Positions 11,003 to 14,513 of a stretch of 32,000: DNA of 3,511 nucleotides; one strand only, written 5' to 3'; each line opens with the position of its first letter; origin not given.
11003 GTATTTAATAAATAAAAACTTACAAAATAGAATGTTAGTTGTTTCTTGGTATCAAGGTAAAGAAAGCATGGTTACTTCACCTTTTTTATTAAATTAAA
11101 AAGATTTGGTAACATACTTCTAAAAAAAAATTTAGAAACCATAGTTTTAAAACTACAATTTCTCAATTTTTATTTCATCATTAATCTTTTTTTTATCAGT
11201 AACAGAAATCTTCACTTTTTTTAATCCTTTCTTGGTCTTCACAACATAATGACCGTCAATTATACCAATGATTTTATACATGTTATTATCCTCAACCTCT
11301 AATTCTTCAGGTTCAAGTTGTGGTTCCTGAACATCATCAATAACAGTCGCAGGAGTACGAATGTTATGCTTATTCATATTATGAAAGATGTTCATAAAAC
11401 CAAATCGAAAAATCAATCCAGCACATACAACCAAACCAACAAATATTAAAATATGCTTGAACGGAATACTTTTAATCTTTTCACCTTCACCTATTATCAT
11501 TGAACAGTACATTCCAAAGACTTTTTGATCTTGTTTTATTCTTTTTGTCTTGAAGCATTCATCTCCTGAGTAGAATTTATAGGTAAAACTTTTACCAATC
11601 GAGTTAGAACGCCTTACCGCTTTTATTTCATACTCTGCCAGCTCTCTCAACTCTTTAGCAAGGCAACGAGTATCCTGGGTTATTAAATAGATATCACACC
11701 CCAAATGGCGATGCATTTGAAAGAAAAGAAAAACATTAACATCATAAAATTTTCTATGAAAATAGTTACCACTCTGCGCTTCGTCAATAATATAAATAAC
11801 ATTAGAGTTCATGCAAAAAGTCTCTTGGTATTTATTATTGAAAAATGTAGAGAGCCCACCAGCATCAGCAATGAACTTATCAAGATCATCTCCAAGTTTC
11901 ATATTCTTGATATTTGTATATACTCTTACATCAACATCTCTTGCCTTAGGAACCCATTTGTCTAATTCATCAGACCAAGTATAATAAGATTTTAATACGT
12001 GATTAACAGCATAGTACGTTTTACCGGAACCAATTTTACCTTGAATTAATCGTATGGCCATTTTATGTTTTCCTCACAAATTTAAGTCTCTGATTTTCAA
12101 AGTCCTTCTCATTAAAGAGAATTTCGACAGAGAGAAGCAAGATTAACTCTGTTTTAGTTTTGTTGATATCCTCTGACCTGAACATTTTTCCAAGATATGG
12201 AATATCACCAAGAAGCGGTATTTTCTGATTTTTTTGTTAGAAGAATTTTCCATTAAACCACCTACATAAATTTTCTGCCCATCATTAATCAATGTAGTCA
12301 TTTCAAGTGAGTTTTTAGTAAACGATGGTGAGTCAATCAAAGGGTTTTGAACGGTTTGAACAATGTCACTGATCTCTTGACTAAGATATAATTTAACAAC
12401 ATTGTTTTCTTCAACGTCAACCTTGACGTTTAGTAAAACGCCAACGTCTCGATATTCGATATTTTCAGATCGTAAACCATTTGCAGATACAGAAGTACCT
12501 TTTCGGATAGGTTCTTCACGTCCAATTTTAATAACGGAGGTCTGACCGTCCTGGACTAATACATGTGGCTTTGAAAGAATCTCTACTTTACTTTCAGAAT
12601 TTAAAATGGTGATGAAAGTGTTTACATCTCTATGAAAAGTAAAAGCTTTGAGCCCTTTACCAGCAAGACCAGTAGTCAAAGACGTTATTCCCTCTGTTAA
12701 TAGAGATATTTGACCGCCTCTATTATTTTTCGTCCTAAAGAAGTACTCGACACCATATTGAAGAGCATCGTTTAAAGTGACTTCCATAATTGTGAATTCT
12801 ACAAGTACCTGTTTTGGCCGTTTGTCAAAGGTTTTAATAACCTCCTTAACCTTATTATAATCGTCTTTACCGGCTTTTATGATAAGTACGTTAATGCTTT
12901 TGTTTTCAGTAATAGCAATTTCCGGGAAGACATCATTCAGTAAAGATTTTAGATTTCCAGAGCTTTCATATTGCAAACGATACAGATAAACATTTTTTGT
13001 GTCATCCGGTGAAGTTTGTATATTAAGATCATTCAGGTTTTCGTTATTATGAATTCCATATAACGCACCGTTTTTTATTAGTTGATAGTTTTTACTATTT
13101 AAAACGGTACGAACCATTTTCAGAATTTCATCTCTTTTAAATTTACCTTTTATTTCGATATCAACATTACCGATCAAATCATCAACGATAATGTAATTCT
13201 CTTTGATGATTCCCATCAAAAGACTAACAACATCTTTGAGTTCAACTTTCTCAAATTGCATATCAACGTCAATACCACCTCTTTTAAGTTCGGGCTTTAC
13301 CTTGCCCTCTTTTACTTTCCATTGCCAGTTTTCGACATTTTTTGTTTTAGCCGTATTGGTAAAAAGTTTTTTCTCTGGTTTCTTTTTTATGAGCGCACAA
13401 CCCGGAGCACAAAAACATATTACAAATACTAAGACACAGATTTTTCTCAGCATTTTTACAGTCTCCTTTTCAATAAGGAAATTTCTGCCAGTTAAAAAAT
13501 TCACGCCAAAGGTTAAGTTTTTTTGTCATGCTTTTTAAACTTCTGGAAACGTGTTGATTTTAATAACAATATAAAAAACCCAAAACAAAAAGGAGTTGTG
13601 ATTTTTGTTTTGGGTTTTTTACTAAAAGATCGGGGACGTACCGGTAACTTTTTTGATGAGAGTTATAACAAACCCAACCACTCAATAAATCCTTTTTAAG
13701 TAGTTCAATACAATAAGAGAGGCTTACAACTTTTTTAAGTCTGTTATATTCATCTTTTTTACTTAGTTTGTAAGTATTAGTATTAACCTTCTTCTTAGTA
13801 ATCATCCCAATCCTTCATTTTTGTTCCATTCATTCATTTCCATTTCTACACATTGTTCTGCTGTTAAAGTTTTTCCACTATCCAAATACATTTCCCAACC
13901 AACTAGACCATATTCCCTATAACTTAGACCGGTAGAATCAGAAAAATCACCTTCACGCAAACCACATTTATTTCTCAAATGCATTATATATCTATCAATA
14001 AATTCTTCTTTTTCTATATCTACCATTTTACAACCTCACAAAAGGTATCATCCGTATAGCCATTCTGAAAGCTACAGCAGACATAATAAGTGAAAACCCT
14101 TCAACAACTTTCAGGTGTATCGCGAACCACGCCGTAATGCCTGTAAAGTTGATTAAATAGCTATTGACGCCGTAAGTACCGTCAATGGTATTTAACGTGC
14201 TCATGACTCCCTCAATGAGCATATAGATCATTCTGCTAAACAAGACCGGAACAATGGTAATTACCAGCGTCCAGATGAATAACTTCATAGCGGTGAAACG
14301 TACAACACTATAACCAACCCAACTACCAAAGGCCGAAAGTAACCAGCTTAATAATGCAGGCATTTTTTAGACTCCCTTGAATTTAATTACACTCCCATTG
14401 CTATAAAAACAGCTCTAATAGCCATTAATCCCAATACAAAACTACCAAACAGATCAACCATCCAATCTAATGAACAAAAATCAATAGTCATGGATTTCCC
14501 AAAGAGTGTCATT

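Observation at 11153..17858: Complete inovirus-like (filamentous phage) gene module inside the island, in a genome that looks like an anammox planctomycete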

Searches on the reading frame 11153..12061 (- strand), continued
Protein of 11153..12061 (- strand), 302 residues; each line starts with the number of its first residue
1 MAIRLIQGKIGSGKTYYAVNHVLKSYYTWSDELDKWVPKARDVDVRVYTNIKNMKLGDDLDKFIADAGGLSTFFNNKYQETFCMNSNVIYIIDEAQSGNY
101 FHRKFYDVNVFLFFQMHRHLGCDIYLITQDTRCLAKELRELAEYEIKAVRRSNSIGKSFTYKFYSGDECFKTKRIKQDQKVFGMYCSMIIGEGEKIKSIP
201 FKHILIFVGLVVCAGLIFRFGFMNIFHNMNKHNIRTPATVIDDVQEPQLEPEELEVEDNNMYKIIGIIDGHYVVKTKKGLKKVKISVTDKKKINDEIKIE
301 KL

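Call 18: find_encoding_contigs(protein=P0010, flank=10000, max_places=4)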
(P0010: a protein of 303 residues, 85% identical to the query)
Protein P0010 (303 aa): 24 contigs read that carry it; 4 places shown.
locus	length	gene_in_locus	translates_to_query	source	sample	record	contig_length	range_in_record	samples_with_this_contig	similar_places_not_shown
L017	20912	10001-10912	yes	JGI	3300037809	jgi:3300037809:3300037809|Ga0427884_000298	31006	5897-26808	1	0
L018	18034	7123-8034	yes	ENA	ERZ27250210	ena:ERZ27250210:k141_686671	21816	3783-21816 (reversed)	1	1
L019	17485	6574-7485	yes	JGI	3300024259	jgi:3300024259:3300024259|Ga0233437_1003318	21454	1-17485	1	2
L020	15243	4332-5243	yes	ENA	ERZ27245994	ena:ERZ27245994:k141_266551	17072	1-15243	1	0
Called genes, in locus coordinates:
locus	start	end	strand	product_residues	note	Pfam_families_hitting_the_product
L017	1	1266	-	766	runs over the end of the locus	PF01551:Peptidase_M23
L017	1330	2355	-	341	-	PF03783:CsgG, PF13036:LpoB (faint)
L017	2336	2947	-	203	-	-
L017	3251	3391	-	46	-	-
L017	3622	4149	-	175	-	PF13527:Acetyltransf_9 (weak)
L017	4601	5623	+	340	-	PF01446:Rep_1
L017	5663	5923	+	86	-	-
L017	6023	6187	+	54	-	-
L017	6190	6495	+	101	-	-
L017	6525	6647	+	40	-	-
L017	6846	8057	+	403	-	-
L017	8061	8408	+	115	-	-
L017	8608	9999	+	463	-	PF03958:Secretin_N (weak), PF00263:Secretin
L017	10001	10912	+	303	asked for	PF05707:Zot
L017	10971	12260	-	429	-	PF07885:Ion_trans_2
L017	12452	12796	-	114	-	-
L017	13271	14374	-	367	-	-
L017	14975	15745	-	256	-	-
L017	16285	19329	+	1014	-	-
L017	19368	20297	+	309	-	PF13529:Peptidase_C39_2, PF03412:Peptidase_C39 (weak)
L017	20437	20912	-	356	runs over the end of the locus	PF08867:FRG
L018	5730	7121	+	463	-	PF03958:Secretin_N (weak), PF00263:Secretin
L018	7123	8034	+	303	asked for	PF05707:Zot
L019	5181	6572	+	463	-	PF03958:Secretin_N (weak), PF00263:Secretin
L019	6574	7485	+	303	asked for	PF05707:Zot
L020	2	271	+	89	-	?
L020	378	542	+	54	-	-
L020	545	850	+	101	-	-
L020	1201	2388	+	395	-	-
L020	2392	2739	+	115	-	-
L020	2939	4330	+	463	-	PF03958:Secretin_N (weak), PF00263:Secretin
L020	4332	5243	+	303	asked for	PF05707:Zot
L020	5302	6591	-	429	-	PF07885:Ion_trans_2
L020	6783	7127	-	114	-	-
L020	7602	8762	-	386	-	-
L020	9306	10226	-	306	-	-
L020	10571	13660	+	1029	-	-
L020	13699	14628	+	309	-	PF13529:Peptidase_C39_2, PF03412:Peptidase_C39 (weak)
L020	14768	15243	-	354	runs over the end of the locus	PF08867:FRG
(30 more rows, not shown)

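Call 27: find_related_loci(query=window:11153-12061:-, collection=viral_contigs, flank=10000)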
Query window:11153-12061:- (302 aa) in viral_contigs; peptide patterns used: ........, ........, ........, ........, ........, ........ (x = any residue, [..] = any of these).
34 stretches matched a pattern; 1 encode a relative of the query (tblastn E <= 1e-3); 1 distinct loci.
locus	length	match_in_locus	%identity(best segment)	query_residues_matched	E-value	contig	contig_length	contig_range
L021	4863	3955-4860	84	1-302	3e-179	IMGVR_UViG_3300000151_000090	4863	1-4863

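Call 28: find_related_loci(query=A1, collection=viral_contigs, flank=10000)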
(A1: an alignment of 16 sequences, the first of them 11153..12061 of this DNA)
Query A1 (302 aa) in viral_contigs; peptide patterns used: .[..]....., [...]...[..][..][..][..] (x = any residue, [..] = any of these).
161 stretches matched a pattern; 18 encode a relative of the query (tblastn E <= 1e-3); 18 distinct loci.
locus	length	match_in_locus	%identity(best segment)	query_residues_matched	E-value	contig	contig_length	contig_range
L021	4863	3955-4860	84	1-302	7e-178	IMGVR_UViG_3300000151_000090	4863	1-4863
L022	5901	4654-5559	56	1-302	1e-110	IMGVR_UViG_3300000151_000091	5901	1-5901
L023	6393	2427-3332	56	1-302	1e-110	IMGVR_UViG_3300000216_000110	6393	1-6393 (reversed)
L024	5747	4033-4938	56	1-302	5e-107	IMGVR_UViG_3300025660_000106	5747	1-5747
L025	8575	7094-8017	51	1-300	1e-92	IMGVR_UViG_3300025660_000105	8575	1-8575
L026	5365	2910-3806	52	1-290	4e-92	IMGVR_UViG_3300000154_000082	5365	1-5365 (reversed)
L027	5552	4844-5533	60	1-230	4e-89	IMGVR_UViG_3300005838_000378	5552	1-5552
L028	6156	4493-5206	50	1-235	3e-68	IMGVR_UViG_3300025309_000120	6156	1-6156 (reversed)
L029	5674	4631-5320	49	1-226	6e-66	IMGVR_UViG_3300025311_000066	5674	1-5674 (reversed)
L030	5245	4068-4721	37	1-220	5e-37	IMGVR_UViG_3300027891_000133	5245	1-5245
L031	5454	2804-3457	37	1-220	5e-37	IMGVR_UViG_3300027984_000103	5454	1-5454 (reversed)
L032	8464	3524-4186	38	1-225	2e-36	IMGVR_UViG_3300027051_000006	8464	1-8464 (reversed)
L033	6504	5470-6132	38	1-225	2e-36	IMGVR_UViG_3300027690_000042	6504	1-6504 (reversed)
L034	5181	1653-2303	38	1-216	3e-35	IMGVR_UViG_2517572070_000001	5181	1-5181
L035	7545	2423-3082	38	1-220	4e-35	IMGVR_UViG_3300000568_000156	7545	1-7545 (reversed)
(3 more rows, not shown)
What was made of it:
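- Relatives are catalogued in IMG/VR (calls 27, 28).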

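Call 45: search_dna_similar(query=window:11153-12061:-, collection=phages, mode=protein, max_evalue=0.001, max_rows=15)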
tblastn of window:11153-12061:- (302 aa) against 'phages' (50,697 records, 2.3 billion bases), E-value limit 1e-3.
Records with a match: 5; places in all: 5; records where one place covers at least 80% of the query: 0.
Best place of each record, by identity: <60% 5.
By first word of the organism name: Pseudomonas 3; Vibrio 2.
By host as written in the record: Pseudomonas aeruginosa 2; Vibrio cyclitrophicus 10N.239.311.B03 1; Pseudomonas aeruginosa 147 1; Vibrio parahaemolyticus 1.
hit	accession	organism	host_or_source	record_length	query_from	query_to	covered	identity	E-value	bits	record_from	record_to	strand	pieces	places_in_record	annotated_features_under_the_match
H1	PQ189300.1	Vibrio phage 10N.239.311.B03_PE002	Vibrio cyclitrophicus 10N.239.311.B03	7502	1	241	80%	28.2%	2e-5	52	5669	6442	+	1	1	hypothetical protein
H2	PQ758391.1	Pseudomonas phage 5a-DAzarov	Pseudomonas aeruginosa 147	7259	5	218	71%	27.2%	9e-6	53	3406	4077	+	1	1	hypothetical protein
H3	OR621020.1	Pseudomonas phage 42-1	Pseudomonas aeruginosa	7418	5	218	71%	26.8%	1e-5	52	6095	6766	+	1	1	ZOT-like protein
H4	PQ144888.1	Pseudomonas phage NEU2023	Pseudomonas aeruginosa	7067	5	217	71%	25.6%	1e-5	53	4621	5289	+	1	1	zonular occludens toxin domain-containing protein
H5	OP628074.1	Vibrio phage vB_VpI_FR1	Vibrio parahaemolyticus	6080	1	169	56%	24.0%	4e-4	48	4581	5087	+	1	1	zona occludens toxin | minor capsid protein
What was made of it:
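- Closest known: CTXphi and other integrated Zot-carrying inoviruses. Different: This element has a tyrosine integrase with a tRNA att site, and its relatives carry their own secretin. pI identity to Vibrio and Pseudomonas inoviruses is only 24-28% (call 45).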

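Call 65: search_protein_families(library=ncbifam, max_evalue=0.01, proteins=[window:11153-12061:-])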
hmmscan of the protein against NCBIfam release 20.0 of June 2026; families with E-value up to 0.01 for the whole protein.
window:11153-12061:- (302 aa): 0 families

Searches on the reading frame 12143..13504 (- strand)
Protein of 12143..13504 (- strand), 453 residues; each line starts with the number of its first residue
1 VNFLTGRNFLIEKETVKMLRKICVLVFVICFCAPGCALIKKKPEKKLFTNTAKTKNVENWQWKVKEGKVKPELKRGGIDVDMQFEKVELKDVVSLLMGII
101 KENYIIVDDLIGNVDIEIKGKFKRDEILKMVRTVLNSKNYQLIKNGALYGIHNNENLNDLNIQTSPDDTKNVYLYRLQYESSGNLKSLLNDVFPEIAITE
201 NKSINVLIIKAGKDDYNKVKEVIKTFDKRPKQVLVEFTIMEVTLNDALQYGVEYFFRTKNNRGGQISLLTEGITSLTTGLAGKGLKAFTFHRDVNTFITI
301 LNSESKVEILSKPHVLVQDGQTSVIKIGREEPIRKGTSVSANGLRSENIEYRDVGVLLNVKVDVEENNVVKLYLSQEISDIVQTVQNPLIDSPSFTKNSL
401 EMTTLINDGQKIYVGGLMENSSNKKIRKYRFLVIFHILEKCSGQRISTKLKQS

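Call 4: search_protein_families(library=pfam, max_evalue=0.1, proteins=[window:12143-13504:-])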
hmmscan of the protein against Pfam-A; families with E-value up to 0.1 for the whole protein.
window:12143-13504:- (453 aa): 5 families
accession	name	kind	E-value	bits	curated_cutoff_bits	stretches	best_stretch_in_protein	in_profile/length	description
PF00263.26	Secretin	-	1.2e-24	87.2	27.5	1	301-432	2-137/169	Bacterial type II and III secretion system protein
PF03958.22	Secretin_N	-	6e-08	33.2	28.2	1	174-232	3-69/69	Bacterial type II/III secretion system short domain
PF21305.2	type_II_gspD_N0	-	2.8e-05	24.3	27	1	83-147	2-67/71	GspD-like, N0 domain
PF20720.3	nSTAND3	-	0.008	16.3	27.2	0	101-165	65-128/155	Novel STAND NTPase 3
PF09953.15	DUF2187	-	0.012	16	24.7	0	114-143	32-60/60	Uncharacterized protein conserved in bacteria (DUF2187)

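Call 5: search_protein_families(library=phrogs, max_evalue=0.1, proteins=[window:12143-13504:-])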
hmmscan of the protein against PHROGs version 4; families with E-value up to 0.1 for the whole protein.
window:12143-13504:- (453 aa): 1 family
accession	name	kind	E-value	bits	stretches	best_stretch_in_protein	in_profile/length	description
phrog_1012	-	head and packaging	7.5e-50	170.8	1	81-428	23-365/403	assembly (protein IV of M13)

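Call 65: search_protein_families(library=ncbifam, max_evalue=0.01, proteins=[window:12143-13504:-])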
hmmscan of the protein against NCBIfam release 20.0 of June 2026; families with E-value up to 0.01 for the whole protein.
window:12143-13504:- (453 aa): 7 families
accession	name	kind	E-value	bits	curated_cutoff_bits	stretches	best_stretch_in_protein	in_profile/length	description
TIGR02517.1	type_II_gspD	equivalog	8.7e-51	173.1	351.35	2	198-428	303-555/600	type II secretion system secretin GspD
TIGR02515.1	IV_pilus_PilQ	subfamily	3.9e-23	82.1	284.35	2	291-432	258-396/428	type IV pilus secretin PilQ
TIGR02519.1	pilus_MshL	equivalog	5e-23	81.5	250.2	1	201-431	4-258/290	pilus (MSHA type) biogenesis protein MshL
TIGR02516.1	type_III_yscC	equivalog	8.5e-13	47.7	238.45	1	196-427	199-425/463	type III secretion system outer membrane ring subunit SctC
NF010083.0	PRK13568.1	equivalog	2.7e-10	39.6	554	1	62-431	10-385/419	DNA uptake porin HofQ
NF011873.0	PRK15346.1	equivalog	1.3e-07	30.7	524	1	201-426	241-457/499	EscC/YscC/HrcC family type III secretion system outer membrane ring protein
NF042912.1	Amuc_1098_fam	equivalog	6.8e-07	27.7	750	0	193-256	421-486/805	Amuc_1098 family type IV pilus outer membrane protein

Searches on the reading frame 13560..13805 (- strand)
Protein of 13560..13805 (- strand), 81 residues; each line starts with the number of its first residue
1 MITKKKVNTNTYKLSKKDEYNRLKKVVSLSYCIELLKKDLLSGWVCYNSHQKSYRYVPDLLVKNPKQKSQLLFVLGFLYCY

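Call 4: search_protein_families(library=pfam, max_evalue=0.1, proteins=[window:13560-13805:-])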
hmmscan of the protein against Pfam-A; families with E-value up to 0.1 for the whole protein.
window:13560-13805:- (81 aa): 0 families

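Call 5: search_protein_families(library=phrogs, max_evalue=0.1, proteins=[window:13560-13805:-])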
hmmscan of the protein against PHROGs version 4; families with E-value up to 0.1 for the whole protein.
window:13560-13805:- (81 aa): 0 families

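Call 64: search_protein_families(library=pfam, max_evalue=1, proteins=[window:13560-13805:-])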
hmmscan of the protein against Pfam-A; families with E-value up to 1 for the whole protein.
window:13560-13805:- (81 aa): 0 families
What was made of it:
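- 13560..14026 (-): Variable slot holding two small ORFs: a 74-aa acidic protein unique to this window, and an 81-aa basic protein found only in L022-L024. No family match (calls 4, 5, 64).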

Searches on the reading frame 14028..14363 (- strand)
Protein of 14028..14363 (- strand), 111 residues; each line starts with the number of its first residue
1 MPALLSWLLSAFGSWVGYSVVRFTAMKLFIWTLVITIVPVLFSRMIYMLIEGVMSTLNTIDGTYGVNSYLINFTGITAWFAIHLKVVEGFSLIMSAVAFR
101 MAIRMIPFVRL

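Call 4: search_protein_families(library=pfam, max_evalue=0.1, proteins=[window:14028-14363:-])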
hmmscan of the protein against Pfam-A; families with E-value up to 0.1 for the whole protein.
window:14028-14363:- (111 aa): 1 family
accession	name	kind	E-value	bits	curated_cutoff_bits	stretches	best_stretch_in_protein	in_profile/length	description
PF17428.7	DUF5412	-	0.0072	16.6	25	1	25-87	9-70/118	Family of unknown function (DUF5412)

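Call 5: search_protein_families(library=phrogs, max_evalue=0.1, proteins=[window:14028-14363:-])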
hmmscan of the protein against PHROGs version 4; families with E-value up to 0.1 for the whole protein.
window:14028-14363:- (111 aa): 2 families
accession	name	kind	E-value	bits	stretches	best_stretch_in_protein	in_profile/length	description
phrog_974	-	head and packaging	3.9e-09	38.3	1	9-110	9-106/107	minor head protein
phrog_306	-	head and packaging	0.0094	17.7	1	7-108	10-115/115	minor head protein Ace-like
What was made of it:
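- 14028..14363 (-): pVI-like minor virion or membrane protein, 111 aa. phrog_974 at 3.9e-9 (call 5).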

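Call 65: search_protein_families(library=ncbifam, max_evalue=0.01, proteins=[window:14028-14363:-])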
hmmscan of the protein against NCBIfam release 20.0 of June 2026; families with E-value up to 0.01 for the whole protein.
window:14028-14363:- (111 aa): 0 families
